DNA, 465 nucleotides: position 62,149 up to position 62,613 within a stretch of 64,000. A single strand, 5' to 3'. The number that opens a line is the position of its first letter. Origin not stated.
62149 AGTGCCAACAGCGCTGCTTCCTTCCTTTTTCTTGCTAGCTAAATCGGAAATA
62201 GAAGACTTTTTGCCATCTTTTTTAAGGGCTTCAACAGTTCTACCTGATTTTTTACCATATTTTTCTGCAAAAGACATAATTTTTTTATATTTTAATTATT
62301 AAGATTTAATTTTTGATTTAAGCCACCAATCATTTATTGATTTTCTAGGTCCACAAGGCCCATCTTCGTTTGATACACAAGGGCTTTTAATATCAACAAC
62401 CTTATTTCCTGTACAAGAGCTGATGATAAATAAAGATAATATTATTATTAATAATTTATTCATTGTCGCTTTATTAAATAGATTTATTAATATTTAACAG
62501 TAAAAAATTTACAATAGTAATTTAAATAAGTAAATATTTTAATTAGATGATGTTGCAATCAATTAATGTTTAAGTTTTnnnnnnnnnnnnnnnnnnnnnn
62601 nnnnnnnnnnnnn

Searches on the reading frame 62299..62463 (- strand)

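Call 84: search_protein_families(library=pfam, proteins=[window:62299-62463:-], max_evalue=0.01)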
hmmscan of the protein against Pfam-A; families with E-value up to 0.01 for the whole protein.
window:62299-62463:- (54 aa): 1 family
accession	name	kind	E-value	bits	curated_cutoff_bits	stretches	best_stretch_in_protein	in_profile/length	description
PF10913.13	DUF2706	-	0.0011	19.2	25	1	3-32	6-35/59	Protein of unknown function (DUF2706)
